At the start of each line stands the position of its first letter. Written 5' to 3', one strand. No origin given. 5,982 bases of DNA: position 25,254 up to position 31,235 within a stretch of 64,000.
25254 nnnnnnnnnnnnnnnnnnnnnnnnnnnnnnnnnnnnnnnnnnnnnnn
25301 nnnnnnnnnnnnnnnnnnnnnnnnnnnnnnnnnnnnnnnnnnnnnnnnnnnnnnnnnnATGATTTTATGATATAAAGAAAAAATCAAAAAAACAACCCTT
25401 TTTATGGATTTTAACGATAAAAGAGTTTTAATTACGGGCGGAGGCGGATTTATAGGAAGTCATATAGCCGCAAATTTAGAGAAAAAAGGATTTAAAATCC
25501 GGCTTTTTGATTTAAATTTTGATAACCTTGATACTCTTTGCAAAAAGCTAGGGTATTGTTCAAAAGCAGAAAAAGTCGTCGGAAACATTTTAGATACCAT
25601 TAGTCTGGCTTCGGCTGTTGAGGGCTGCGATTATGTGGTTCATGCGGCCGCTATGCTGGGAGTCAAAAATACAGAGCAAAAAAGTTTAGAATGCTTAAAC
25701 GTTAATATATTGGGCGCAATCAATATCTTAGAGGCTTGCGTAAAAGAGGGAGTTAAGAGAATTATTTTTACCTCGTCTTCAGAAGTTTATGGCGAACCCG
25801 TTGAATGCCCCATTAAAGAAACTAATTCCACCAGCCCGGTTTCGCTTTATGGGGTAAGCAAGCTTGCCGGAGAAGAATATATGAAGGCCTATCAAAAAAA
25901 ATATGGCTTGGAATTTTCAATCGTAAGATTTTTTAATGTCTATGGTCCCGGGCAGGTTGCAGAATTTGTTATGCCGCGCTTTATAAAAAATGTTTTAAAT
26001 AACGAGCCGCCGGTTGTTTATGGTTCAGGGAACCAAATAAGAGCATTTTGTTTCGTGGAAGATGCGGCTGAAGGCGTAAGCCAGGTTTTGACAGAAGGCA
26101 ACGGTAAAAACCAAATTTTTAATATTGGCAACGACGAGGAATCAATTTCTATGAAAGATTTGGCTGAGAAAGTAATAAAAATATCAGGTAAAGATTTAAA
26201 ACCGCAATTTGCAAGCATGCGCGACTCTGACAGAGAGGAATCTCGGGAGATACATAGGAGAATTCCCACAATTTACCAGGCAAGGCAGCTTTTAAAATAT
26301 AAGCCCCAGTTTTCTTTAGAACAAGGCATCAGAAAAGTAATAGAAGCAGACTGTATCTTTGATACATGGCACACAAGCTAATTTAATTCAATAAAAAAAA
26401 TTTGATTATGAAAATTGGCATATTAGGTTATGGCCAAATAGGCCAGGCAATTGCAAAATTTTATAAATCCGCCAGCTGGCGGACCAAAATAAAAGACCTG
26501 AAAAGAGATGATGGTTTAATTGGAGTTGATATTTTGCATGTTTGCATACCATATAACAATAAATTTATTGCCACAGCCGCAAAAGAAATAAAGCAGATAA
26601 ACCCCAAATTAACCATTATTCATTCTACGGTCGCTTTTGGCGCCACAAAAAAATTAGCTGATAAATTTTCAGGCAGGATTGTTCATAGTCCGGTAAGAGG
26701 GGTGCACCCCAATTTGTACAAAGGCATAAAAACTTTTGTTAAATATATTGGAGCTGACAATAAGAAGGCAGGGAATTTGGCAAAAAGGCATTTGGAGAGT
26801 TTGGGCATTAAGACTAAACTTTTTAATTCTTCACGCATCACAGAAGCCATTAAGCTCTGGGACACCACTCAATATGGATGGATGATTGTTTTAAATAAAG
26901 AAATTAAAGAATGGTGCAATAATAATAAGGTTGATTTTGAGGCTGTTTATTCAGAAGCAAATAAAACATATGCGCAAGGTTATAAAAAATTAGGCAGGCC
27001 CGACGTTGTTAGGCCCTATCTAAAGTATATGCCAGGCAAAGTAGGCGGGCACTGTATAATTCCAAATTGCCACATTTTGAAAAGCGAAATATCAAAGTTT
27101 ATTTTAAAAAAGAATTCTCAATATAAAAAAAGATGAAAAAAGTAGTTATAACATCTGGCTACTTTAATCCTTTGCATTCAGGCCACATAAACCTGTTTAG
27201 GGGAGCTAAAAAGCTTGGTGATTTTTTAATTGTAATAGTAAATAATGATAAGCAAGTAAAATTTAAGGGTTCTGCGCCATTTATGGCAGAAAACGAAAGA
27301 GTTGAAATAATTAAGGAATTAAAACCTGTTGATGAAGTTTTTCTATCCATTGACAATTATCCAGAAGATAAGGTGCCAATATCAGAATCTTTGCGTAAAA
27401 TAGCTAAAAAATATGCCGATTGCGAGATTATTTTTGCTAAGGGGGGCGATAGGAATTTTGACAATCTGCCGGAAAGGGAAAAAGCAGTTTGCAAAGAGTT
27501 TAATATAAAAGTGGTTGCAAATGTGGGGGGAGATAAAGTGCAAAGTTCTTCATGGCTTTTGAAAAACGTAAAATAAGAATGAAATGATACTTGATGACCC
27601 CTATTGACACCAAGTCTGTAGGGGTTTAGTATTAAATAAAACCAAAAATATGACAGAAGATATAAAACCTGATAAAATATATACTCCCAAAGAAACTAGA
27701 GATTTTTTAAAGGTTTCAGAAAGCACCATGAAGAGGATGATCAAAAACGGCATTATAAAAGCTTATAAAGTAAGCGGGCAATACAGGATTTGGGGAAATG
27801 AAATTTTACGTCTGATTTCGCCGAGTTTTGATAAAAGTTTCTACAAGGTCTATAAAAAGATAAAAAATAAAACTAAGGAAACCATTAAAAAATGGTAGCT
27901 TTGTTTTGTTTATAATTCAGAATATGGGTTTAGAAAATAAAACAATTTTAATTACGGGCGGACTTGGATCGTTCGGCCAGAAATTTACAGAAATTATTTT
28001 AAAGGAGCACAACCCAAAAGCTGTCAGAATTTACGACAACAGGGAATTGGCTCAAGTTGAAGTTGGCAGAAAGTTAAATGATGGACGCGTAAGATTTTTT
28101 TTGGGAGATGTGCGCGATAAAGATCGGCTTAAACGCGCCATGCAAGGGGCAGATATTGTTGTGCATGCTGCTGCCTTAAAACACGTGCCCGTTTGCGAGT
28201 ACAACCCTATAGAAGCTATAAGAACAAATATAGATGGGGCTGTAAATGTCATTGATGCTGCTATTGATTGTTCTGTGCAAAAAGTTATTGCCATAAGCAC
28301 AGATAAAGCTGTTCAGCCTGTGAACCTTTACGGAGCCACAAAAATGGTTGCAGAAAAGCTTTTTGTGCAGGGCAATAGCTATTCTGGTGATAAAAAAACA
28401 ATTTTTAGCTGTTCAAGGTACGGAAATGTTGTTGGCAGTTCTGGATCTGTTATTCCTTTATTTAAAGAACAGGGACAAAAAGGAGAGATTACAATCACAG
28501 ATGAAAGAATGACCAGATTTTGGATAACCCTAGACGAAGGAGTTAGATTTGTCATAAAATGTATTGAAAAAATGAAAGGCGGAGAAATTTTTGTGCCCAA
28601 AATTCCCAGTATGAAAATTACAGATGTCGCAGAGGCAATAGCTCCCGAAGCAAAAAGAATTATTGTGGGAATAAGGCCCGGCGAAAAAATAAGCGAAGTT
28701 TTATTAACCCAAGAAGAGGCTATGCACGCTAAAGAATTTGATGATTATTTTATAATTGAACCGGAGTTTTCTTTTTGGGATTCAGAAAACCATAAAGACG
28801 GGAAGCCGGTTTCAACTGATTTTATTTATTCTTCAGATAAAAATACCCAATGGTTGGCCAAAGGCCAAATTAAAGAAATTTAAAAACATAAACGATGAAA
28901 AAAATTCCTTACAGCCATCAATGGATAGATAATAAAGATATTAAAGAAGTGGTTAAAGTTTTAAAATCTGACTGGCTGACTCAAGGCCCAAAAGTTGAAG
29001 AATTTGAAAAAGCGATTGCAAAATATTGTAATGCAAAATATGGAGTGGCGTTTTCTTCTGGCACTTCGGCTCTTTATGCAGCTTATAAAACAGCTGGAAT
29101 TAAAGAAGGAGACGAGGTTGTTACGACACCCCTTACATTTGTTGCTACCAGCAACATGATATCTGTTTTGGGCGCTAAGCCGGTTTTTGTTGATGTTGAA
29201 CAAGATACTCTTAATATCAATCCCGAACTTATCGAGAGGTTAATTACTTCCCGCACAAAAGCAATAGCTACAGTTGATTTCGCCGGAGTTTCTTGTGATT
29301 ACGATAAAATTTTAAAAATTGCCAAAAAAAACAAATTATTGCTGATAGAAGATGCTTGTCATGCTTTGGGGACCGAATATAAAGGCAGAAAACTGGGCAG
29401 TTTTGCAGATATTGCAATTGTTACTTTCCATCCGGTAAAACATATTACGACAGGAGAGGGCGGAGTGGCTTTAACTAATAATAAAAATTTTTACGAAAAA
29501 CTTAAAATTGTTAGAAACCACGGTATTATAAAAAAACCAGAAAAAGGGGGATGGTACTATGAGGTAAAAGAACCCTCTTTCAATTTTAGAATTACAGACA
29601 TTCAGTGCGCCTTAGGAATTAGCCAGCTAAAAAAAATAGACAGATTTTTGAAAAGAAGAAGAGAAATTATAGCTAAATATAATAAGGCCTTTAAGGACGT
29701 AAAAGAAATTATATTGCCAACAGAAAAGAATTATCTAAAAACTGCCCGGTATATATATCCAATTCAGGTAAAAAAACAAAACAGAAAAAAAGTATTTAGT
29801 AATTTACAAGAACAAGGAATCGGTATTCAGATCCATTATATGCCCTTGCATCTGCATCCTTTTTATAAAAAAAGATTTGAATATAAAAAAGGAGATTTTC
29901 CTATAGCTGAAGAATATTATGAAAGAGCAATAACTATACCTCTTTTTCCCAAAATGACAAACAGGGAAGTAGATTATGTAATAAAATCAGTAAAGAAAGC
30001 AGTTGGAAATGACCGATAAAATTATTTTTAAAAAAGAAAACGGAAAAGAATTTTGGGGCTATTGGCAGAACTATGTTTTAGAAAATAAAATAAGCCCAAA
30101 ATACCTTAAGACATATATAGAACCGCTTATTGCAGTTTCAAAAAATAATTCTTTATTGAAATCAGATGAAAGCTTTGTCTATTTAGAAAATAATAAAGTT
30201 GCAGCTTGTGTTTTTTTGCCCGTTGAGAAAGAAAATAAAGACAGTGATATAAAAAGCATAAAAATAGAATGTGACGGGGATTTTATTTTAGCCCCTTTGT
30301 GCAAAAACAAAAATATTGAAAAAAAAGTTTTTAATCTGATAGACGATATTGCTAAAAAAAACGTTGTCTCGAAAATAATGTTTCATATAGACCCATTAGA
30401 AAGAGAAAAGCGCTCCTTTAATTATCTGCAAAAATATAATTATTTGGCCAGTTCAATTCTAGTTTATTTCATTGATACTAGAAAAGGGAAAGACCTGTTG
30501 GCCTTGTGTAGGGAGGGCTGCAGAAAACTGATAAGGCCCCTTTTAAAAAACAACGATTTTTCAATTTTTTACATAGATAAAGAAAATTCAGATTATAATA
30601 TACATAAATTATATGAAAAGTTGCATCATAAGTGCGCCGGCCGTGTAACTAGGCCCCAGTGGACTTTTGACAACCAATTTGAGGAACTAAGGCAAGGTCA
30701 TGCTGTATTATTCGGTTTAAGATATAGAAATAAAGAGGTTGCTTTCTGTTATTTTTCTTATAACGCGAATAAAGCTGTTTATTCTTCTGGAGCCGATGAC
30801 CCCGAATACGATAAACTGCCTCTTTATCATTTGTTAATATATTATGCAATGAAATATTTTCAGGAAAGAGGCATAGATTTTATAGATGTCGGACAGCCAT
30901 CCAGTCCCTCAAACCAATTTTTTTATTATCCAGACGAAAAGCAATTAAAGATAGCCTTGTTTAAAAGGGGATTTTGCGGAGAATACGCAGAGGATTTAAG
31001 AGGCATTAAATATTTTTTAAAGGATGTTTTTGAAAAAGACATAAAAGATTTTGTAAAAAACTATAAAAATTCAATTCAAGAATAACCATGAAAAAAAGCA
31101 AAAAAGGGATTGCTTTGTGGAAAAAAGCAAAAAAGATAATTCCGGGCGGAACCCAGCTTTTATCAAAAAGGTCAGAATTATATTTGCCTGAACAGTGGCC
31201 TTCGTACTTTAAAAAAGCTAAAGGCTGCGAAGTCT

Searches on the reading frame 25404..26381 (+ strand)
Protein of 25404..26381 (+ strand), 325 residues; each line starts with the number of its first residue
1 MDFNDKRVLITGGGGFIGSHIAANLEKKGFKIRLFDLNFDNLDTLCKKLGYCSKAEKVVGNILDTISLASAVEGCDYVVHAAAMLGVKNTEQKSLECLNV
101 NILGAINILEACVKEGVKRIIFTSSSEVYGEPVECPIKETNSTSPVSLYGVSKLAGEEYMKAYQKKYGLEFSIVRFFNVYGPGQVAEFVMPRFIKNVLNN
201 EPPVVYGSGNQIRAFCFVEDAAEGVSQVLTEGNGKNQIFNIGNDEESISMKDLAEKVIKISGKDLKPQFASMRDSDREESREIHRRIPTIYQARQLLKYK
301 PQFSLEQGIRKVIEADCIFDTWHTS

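Call 8: search_protein_families(library=pfam, proteins=[window:25404-26381:+], max_evalue=0.001)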
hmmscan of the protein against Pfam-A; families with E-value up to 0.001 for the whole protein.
window:25404-26381:+ (325 aa): 10 families
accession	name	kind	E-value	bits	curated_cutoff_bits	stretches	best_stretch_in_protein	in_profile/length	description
PF01370.27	Epimerase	-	2.3e-57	194.6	20.9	1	8-242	1-240/240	NAD dependent epimerase/dehydratase family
PF16363.11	GDP_Man_Dehyd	-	1.2e-51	176.6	27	1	9-311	1-331/332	GDP-mannose 4,6 dehydratase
PF02719.21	Polysacc_synt_2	-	1.9e-31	109.8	20.2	1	8-266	1-252/293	Polysaccharide biosynthesis protein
PF01073.25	3Beta_HSD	-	1.6e-26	93.4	22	1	9-259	1-266/280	3-beta hydroxysteroid dehydrogenase/isomerase family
PF04321.23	RmlD_sub_bind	-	4.1e-23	82.3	27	1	7-264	2-234/287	RmlD substrate binding domain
PF13460.12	NAD_binding_10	-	2.8e-15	57.1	27.2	1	12-176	1-143/184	NAD(P)H-binding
PF07993.18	NAD_binding_4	-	5.5e-10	39.3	20.1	1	70-196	84-228/258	Male sterility protein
PF00106.31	adh_short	-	9.6e-09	35.4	26.6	1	6-166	1-166/195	short chain dehydrogenase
PF05368.20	NmrA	-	1.8e-07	31.5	27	1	5-270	2-243/298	NmrA-like family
PF00056.29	Ldh_1_N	-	0.00014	22.4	27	1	7-117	2-110/141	lactate/malate dehydrogenase, NAD binding domain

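Call 63: search_protein_families(library=ncbifam, proteins=[window:25404-26381:+], max_evalue=1e-8)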
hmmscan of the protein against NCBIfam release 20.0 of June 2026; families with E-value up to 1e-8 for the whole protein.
window:25404-26381:+ (325 aa): 27 families (the best 25 are shown)
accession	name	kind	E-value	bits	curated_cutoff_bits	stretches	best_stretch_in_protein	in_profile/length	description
TIGR04180.1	EDH_00030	hypoth_equivalog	7.8e-53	179.5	475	1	8-304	1-297/297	NAD-dependent 4,6-dehydratase LegB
TIGR01181.1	dTDP_gluc_dehyt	equivalog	3.7e-45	154.4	365.1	1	7-314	1-309/321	dTDP-glucose 4,6-dehydratase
TIGR01179.1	galE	equivalog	5.9e-43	147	262.3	1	7-309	1-318/332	UDP-glucose 4-epimerase GalE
TIGR02197.1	heptose_epim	equivalog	8.8e-30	103.9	274.6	1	8-313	1-310/316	ADP-glyceromanno-heptose 6-epimerase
NF005998.1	PRK08125.1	equivalog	1e-29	103.5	777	1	5-314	315-647/649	bifunctional UDP-4-amino-4-deoxy-L-arabinose formyltransferase/UDP-glucuronic acid oxidase ArnA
NF008872.0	PRK11908.1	equivalog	1.2e-29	103.4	294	1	6-315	2-334/349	bifunctional UDP-4-keto-pentose/UDP-xylose synthase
TIGR03466.1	HpnA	hypoth_equivalog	5.6e-27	94.5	367.65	1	7-264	2-249/327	hopanoid-associated sugar epimerase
NF011728.1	PRK15181.1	equivalog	1.2e-25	90.2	760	1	5-313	15-334/348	Vi polysaccharide biosynthesis UDP-N-acetylglucosaminuronic acid C-4 epimerase TviC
TIGR02622.1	CDP_4_6_dhtase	equivalog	2.4e-25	89.4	278.45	1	3-314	2-328/352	CDP-glucose 4,6-dehydratase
NF007956.0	PRK10675.1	subfamily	1.8e-24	86.5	394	1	7-276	2-295/338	UDP-glucose 4-epimerase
NF007490.0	PRK10084.1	subfamily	2.5e-24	85.9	649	1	7-322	2-340/361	dTDP-glucose 4,6-dehydratase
NF047922.1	GDPFucSynFcl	equivalog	4.5e-24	85.5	500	1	5-312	2-297/308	GDP-L-fucose synthase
TIGR03589.1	PseB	equivalog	6.9e-24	84.4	407.75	1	3-257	2-240/324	UDP-N-acetylglucosamine 4,6-dehydratase (inverting)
NF007582.0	PRK10217.1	equivalog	3.2e-23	82.4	698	1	6-322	2-337/355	dTDP-glucose 4,6-dehydratase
NF042423.1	oxyalk_red_Shew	equivalog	1.3e-20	73.7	580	1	6-260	9-256/331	2-alkyl-3-oxoalkanoate reductase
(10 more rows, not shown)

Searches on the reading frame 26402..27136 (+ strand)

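Call 8: search_protein_families(library=pfam, proteins=[window:26402-27136:+], max_evalue=0.001)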
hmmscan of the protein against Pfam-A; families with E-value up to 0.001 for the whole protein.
window:26402-27136:+ (244 aa): 0 families

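Call 63: search_protein_families(library=ncbifam, proteins=[window:26402-27136:+], max_evalue=1e-8)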
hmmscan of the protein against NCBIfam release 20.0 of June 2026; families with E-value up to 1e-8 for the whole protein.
window:26402-27136:+ (244 aa): 1 family
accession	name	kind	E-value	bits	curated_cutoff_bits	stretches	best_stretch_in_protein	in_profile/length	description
TIGR03026.1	NDP-sugDHase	subfamily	1.7e-10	40.3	189.8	1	54-231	97-277/413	nucleotide sugar dehydrogenase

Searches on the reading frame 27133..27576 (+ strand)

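Call 8: search_protein_families(library=pfam, proteins=[window:27133-27576:+], max_evalue=0.001)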
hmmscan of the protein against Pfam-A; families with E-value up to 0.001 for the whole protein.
window:27133-27576:+ (147 aa): 1 family
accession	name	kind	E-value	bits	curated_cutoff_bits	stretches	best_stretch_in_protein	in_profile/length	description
PF01467.32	CTP_transf_like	-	2e-15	57.6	21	1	7-124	2-113/133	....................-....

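Call 63: search_protein_families(library=ncbifam, proteins=[window:27133-27576:+], max_evalue=1e-8)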
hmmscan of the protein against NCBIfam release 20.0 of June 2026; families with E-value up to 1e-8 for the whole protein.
window:27133-27576:+ (147 aa): 4 families
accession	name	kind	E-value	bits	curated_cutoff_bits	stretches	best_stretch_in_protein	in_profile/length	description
TIGR02199.1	rfaE_dom_II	equivalog_domain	1.6e-18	66.9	181.5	1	2-127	11-126/144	D-glycero-beta-D-manno-heptose 1-phosphate adenylyltransferase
TIGR00125.1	cyt_tran_rel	domain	3.2e-18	65.7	27.7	1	4-69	1-65/65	adenylyltransferase/cytidyltransferase family protein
NF008454.0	PRK11316.1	equivalog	2.9e-13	49.2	521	1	2-119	340-447/475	bifunctional D-glycero-beta-D-manno-heptose-7-phosphate kinase/D-glycero-beta-D-manno-heptose 1-phosphate adenylyltransferase HldE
TIGR01518.1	g3p_cytidyltrns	equivalog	3.1e-10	40.2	165.4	1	5-71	1-67/125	glycerol-3-phosphate cytidylyltransferase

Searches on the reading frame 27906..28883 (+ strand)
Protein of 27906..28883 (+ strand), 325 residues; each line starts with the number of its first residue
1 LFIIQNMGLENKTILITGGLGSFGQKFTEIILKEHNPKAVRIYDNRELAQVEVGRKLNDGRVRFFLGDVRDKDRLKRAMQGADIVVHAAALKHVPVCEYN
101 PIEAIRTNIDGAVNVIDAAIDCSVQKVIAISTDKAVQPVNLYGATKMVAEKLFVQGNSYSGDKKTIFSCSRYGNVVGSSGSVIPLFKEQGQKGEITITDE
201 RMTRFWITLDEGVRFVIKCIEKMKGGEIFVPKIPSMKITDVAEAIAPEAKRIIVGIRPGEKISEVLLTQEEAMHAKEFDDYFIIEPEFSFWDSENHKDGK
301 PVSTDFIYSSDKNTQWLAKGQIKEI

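Call 8: search_protein_families(library=pfam, proteins=[window:27906-28883:+], max_evalue=0.001)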
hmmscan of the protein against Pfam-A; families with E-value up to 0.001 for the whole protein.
window:27906-28883:+ (325 aa): 10 families
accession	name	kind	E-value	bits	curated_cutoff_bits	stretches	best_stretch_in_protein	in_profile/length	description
PF02719.21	Polysacc_synt_2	-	1.1e-100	337.1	20.2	1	14-285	1-292/293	Polysaccharide biosynthesis protein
PF01370.27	Epimerase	-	1.2e-22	80.9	20.9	1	14-229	1-237/240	NAD dependent epimerase/dehydratase family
PF01073.25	3Beta_HSD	-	5.6e-20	72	22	1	15-138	1-122/280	3-beta hydroxysteroid dehydrogenase/isomerase family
PF16363.11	GDP_Man_Dehyd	-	3e-15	56.9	27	1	15-231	1-248/332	GDP-mannose 4,6 dehydratase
PF13460.12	NAD_binding_10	-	1.4e-09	38.5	27.2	1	18-137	1-103/184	NAD(P)H-binding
PF04321.23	RmlD_sub_bind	-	3.3e-09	36.7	27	1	13-153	2-136/287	RmlD substrate binding domain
PF05368.20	NmrA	-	1.4e-07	31.8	27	1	11-152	2-128/298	NmrA-like family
PF00106.31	adh_short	-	1.5e-06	28.2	26.6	1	12-152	1-159/195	short chain dehydrogenase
PF07993.18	NAD_binding_4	-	1.4e-05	24.8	20.1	1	48-137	46-141/258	Male sterility protein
PF03435.24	Sacchrp_dh_NADP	-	0.00027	21.7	25.1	1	14-90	1-77/129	Saccharopine dehydrogenase NADP binding domain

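Call 42: search_protein_families(library=ncbifam, proteins=[window:27906-28883:+], max_evalue=0.00001)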
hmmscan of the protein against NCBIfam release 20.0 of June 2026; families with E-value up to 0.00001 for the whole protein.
window:27906-28883:+ (325 aa): 15 families
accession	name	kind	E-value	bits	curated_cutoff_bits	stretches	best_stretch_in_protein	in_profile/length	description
TIGR03589.1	PseB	equivalog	7.3e-146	485.2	407.75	1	9-324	2-322/324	UDP-N-acetylglucosamine 4,6-dehydratase (inverting)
TIGR04130.1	FnlA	equivalog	2.3e-69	233.9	730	1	10-290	3-288/337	UDP-N-acetylglucosamine 4,6-dehydratase/5-epimerase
TIGR04180.1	EDH_00030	hypoth_equivalog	1.3e-18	67.1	475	1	14-148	1-131/297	NAD-dependent 4,6-dehydratase LegB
TIGR01181.1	dTDP_gluc_dehyt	equivalog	1.3e-14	54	365.1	1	14-142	2-135/321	dTDP-glucose 4,6-dehydratase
TIGR01179.1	galE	equivalog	6.7e-14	51.4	262.3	1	14-179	2-180/332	UDP-glucose 4-epimerase GalE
NF041293.1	G6PDh_Azf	equivalog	5.1e-12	45.8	400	1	11-138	2-121/252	NAD-dependent glucose-6-phosphate dehydrogenase Azf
TIGR03466.1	HpnA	hypoth_equivalog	7.5e-11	41.5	367.65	1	13-136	2-117/327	hopanoid-associated sugar epimerase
TIGR02622.1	CDP_4_6_dhtase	equivalog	1.8e-09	37.2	278.45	1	11-137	4-134/352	CDP-glucose 4,6-dehydratase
TIGR01214.1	rmlD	equivalog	2e-09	37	224.05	1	13-151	1-133/285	dTDP-4-dehydrorhamnose reductase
NF042423.1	oxyalk_red_Shew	equivalog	1.2e-08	34.4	580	1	10-133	7-119/331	2-alkyl-3-oxoalkanoate reductase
NF043036.1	ErythonDh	equivalog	2.7e-08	33.4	325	1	14-165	3-154/321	D-erythronate dehydrogenase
NF007956.0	PRK10675.1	subfamily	3e-08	33.2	394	1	14-132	3-124/338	UDP-glucose 4-epimerase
NF042422.1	oxyalk_red_OleD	equivalog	5.1e-08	32.6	580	1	14-134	3-112/329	2-alkyl-3-oxoalkanoate reductase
NF011728.1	PRK15181.1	equivalog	1.7e-07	30.5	760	1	60-127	69-136/348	Vi polysaccharide biosynthesis UDP-N-acetylglucosaminuronic acid C-4 epimerase TviC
NF004520.0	PRK05865.1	equivalog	2.5e-06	25.7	1509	1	63-134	43-105/854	sugar epimerase family protein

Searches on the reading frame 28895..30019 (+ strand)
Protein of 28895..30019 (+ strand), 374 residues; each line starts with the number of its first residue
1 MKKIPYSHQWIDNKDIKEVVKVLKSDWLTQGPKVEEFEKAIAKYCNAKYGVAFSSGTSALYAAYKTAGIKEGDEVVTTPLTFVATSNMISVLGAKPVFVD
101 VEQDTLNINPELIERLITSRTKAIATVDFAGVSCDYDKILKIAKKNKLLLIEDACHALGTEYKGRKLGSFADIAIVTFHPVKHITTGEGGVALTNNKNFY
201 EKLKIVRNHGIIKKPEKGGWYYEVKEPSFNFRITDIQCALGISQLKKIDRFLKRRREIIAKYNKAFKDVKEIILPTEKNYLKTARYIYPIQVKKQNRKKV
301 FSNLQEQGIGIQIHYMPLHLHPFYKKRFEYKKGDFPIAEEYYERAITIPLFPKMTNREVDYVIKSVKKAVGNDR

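Call 8: search_protein_families(library=pfam, proteins=[window:28895-30019:+], max_evalue=0.001)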
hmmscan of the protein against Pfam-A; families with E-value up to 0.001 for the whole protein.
window:28895-30019:+ (374 aa): 4 families
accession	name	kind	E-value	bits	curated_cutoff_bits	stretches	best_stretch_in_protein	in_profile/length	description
PF01041.23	DegT_DnrJ_EryC1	-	1.7e-125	419.5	19.8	1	11-366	3-359/360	DegT/DnrJ/EryC1/StrS aminotransferase family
PF01053.26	Cys_Met_Meta_PP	-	2.7e-12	46.4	27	1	30-215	50-235/381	Cys/Met metabolism PLP-dependent enzyme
PF00155.27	Aminotran_1_2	-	1.1e-09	38.4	19.7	1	34-159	44-191/361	Aminotransferase class I and II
PF00266.25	Aminotran_5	-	9e-07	28.6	21.5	1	33-160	44-182/371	Aminotransferase class-V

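Call 42: search_protein_families(library=ncbifam, proteins=[window:28895-30019:+], max_evalue=0.00001)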
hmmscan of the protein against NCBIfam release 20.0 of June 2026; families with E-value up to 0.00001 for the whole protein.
window:28895-30019:+ (374 aa): 22 families
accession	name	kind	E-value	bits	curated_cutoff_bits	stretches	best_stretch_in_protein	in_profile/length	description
TIGR03588.1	PseC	equivalog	2.3e-142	474.4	423.5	1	4-369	2-379/380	UDP-4-amino-4,6-dideoxy-N-acetyl-beta-L-altrosamine transaminase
NF008658.2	PRK11658.1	equivalog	3.2e-87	292.6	631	1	4-371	5-378/379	UDP-4-amino-4-deoxy-L-arabinose aminotransferase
TIGR04181.1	NHT_00031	hypoth_equivalog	2.4e-78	263.5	420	1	11-349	8-357/359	LegC family aminotransferase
NF008687.0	PRK11706.1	equivalog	1.5e-74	251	375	1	4-369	2-373/375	dTDP-4-amino-4,6-dideoxygalactose transaminase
NF011936.0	PRK15407.1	equivalog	3.4e-65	220.5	423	2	2-210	35-251/440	lipopolysaccharide biosynthesis protein RfbH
TIGR02379.1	ECA_wecE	subfamily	1.8e-62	211.3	434.85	1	4-369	2-374/376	dTDP-4-amino-4,6-dideoxy-D-glucose transaminase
TIGR04427.1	PLP_DesI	equivalog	1.1e-46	159.8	650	1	19-370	38-383/390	dTDP-4-dehydro-6-deoxyglucose aminotransferase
NF005817.0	PRK07683.1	equivalog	7.4e-09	34.8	575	1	34-126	67-167/387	aminotransferase A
NF004975.0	PRK06348.1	equivalog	1.4e-08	34.1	549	1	35-156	69-204/384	pyridoxal phosphate-dependent aminotransferase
NF005816.0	PRK07682.1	equivalog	1.6e-08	33.6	620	1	39-158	73-207/390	aminotransferase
TIGR01326.1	OAH_OAS_sulfhy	subfamily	1.4e-07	30.6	495.1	1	31-177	56-200/418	O-acetylhomoserine aminocarboxypropyltransferase/cysteine synthase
NF006095.0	PRK08247.1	equivalog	3.1e-07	29.5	585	1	29-175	50-193/369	methionine biosynthesis PLP-dependent protein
NF005810.0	PRK07671.1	equivalog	3.6e-07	29.6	594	1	30-209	48-225/377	bifunctional cystathionine gamma-lyase/homocysteine desulfhydrase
NF041364.1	GntC_guanitoxin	equivalog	5e-07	28.9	415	1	38-153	43-173/356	guanitoxin biosynthesis PLP-dependent (S)-gamma-hydroxy-L-arginine cyclodehydratase GntC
TIGR01977.1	am_tr_V_EF2568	hypoth_equivalog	8.6e-07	28.3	377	1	29-161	41-181/376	cysteine desulfurase family protein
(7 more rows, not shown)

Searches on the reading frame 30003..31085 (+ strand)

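Call 8: search_protein_families(library=pfam, proteins=[window:30003-31085:+], max_evalue=0.001)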
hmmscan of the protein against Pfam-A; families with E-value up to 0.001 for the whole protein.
window:30003-31085:+ (360 aa): 1 family
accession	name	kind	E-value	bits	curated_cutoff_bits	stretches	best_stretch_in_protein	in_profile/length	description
PF13480.13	Acetyltransf_6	-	3.7e-05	24.3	22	1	215-298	49-136/143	Acetyltransferase (GNAT) domain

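Call 42: search_protein_families(library=ncbifam, proteins=[window:30003-31085:+], max_evalue=0.00001)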
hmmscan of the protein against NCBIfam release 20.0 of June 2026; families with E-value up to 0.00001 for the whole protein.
window:30003-31085:+ (360 aa): 1 family
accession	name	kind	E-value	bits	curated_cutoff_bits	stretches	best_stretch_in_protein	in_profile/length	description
TIGR04421.1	FemAB_IMCC1989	hypoth_equivalog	3.2e-18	66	250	1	170-326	177-332/345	FemAB family protein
